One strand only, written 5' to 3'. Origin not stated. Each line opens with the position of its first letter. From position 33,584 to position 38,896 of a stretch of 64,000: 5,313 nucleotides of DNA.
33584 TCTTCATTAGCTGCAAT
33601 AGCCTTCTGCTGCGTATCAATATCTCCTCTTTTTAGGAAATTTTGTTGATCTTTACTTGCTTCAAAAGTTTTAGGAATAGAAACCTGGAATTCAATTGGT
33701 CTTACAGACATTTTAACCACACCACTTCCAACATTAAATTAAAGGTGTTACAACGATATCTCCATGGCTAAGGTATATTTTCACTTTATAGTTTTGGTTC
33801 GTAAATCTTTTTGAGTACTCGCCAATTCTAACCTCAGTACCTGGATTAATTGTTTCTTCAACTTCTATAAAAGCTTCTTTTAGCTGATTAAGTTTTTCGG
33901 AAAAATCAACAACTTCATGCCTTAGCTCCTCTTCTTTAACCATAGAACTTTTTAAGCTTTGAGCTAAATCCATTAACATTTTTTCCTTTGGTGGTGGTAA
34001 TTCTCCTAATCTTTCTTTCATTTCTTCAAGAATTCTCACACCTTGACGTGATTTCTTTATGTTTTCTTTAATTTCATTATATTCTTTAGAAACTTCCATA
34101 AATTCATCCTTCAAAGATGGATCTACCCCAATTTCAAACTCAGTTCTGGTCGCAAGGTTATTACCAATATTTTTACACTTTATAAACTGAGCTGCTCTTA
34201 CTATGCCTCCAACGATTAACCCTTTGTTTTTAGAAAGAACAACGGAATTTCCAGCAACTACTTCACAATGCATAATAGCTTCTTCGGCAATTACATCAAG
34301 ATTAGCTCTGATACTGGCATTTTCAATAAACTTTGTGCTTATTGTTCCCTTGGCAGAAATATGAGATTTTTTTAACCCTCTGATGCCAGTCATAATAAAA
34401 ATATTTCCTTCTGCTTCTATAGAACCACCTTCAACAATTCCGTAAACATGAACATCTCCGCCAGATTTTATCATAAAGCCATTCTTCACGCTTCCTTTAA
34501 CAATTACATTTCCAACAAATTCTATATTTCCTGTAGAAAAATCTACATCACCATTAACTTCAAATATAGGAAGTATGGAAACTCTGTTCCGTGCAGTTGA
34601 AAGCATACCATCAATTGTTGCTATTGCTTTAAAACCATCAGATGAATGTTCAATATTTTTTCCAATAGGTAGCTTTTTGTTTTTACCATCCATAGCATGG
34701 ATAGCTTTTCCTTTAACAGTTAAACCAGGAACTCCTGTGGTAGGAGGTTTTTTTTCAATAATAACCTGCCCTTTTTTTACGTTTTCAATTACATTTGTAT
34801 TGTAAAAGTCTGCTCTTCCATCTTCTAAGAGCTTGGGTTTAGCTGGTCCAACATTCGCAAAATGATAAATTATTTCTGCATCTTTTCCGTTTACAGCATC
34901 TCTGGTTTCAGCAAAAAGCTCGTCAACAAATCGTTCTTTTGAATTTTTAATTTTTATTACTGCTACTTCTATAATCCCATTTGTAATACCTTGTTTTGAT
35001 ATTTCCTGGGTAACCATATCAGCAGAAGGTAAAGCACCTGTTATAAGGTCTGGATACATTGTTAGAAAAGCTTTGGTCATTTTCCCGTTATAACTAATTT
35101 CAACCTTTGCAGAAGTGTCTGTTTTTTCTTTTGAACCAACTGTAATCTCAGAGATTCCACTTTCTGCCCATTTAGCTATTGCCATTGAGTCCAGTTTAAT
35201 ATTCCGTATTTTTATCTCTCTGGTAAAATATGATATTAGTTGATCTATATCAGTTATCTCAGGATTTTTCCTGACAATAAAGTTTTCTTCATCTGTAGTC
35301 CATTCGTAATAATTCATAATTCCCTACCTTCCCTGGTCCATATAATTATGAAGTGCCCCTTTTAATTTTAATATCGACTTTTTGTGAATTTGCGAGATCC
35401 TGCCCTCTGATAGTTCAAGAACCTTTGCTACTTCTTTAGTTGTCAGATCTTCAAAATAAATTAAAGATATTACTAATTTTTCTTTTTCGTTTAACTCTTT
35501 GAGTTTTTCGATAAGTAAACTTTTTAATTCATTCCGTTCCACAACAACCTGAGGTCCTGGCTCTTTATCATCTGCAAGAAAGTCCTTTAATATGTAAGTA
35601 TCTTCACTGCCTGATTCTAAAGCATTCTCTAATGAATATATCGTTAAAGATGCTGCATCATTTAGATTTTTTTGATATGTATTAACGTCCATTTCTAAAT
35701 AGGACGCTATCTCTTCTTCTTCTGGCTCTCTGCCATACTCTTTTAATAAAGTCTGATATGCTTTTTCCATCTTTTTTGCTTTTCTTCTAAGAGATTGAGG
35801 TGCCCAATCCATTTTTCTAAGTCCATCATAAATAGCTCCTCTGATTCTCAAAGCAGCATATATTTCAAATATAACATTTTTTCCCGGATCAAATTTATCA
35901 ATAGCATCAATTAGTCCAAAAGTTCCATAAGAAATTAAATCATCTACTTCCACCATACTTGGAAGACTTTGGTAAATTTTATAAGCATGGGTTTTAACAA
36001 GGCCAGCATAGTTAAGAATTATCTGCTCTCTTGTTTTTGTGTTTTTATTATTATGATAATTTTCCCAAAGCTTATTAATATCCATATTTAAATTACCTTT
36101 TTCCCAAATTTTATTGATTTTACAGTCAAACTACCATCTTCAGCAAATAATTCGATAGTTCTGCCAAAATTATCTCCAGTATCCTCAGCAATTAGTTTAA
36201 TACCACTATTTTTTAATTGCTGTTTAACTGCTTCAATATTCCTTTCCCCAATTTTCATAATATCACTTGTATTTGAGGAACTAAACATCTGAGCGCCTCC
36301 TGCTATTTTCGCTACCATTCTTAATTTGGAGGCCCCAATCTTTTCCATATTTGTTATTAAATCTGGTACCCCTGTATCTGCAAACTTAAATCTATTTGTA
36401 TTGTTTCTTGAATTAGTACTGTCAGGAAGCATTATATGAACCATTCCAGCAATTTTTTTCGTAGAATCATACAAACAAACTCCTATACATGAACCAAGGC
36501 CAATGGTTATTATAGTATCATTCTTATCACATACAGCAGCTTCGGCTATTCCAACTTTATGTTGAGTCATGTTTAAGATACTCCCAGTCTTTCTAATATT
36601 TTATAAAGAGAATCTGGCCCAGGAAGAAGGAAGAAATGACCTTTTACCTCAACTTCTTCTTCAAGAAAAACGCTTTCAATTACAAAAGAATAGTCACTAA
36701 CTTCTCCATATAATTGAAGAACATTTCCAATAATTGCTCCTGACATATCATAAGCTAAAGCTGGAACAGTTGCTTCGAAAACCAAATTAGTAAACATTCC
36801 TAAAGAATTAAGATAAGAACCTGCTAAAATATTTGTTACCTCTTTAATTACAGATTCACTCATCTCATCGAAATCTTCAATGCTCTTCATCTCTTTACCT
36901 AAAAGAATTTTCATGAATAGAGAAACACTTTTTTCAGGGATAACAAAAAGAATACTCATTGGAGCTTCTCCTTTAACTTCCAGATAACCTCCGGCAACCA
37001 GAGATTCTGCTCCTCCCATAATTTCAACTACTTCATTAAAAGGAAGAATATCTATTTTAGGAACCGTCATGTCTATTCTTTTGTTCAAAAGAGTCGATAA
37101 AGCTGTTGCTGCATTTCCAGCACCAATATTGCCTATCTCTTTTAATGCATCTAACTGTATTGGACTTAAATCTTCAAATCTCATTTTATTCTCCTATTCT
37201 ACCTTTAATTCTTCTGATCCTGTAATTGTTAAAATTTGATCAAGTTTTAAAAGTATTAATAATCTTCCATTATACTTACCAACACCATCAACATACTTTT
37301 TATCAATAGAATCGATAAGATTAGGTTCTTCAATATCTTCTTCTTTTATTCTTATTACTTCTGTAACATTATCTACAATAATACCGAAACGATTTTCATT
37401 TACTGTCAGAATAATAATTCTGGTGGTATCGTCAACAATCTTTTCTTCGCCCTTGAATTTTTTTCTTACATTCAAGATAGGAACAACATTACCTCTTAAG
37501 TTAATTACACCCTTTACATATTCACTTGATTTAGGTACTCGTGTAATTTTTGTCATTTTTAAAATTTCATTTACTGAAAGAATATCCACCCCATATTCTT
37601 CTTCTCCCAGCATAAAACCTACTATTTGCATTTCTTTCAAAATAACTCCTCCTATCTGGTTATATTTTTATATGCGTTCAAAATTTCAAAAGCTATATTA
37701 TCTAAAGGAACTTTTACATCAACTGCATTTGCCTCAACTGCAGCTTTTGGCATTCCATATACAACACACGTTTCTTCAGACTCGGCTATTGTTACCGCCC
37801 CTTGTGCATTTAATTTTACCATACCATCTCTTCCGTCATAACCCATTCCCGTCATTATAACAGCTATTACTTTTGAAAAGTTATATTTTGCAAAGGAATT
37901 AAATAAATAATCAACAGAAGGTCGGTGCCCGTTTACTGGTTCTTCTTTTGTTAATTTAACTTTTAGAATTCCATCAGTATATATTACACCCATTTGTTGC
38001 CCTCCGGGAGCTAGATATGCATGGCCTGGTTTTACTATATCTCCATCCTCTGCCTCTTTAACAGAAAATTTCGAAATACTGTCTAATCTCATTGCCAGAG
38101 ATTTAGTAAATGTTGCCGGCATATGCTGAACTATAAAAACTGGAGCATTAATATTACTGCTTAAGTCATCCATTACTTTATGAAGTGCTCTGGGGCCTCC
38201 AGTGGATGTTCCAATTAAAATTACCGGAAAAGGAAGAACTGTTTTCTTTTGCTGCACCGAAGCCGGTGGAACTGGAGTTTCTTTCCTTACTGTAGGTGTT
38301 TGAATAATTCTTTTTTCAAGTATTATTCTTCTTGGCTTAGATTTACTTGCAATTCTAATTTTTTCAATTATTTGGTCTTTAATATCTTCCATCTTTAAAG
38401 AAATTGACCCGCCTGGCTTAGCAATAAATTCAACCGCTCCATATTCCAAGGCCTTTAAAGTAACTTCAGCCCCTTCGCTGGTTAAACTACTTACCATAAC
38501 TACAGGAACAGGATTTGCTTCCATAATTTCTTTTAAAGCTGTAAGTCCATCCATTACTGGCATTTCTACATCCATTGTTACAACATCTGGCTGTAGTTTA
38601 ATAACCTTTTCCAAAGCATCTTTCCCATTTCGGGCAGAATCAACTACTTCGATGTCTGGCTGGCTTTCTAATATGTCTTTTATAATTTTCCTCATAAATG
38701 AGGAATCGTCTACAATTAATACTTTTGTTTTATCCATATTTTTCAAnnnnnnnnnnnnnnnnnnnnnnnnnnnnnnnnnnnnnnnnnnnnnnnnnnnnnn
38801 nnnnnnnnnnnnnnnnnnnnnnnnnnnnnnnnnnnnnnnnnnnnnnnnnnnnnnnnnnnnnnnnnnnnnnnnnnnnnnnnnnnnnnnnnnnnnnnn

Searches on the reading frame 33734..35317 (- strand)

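Call 56: search_protein_families(library=pfam, proteins=[window:33734-35317:-], max_evalue=1e-15)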
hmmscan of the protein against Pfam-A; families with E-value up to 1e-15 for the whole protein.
window:33734-35317:- (527 aa): 2 families
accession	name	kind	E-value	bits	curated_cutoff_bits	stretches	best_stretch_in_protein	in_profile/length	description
PF03961.19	FapA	-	1.2e-71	241.9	31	1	250-521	1-272/272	Flagellar Assembly Protein A beta solenoid domain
PF20250.3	FapA_N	-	5.9e-36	123.9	27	1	74-242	3-176/178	Flagellar Assembly Protein A N-terminal region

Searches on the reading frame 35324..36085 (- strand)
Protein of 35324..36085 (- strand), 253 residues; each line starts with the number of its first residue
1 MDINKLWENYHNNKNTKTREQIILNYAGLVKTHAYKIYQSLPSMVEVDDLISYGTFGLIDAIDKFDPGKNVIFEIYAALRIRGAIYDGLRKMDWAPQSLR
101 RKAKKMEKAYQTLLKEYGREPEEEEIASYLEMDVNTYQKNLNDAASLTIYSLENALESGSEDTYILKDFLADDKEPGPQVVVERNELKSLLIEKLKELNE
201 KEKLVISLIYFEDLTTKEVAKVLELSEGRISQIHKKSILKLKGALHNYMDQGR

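Call 57: search_protein_families(library=pfam, proteins=[window:35324-36085:-], max_evalue=1e-8)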
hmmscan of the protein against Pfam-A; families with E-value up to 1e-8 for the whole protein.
window:35324-36085:- (253 aa): 4 families
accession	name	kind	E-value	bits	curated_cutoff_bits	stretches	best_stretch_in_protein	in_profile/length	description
PF04545.22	Sigma70_r4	-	8.9e-16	57.6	24.1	1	195-242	2-49/50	Sigma-70, region 4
PF04542.20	Sigma70_r2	-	7.2e-13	48.6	24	1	24-94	3-70/71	Sigma-70 region 2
PF08281.18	Sigma70_r4_2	-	5.2e-10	39.2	25.7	0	191-230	4-43/54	Sigma-70, region 4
PF04539.22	Sigma70_r3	-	3.3e-09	37.2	25.3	0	103-179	3-75/78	Sigma-70 region 3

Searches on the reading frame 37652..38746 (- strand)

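Call 56: search_protein_families(library=pfam, proteins=[window:37652-38746:-], max_evalue=1e-15)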
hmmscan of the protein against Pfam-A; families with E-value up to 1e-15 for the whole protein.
window:37652-38746:- (364 aa): 2 families
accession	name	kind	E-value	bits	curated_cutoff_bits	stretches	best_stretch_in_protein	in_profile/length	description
PF01339.22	CheB_methylest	-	6.6e-64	215.3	24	1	176-354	1-173/174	CheB methylesterase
PF00072.30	Response_reg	-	2.2e-25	89.4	30.2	1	9-113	1-102/111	Response regulator receiver domain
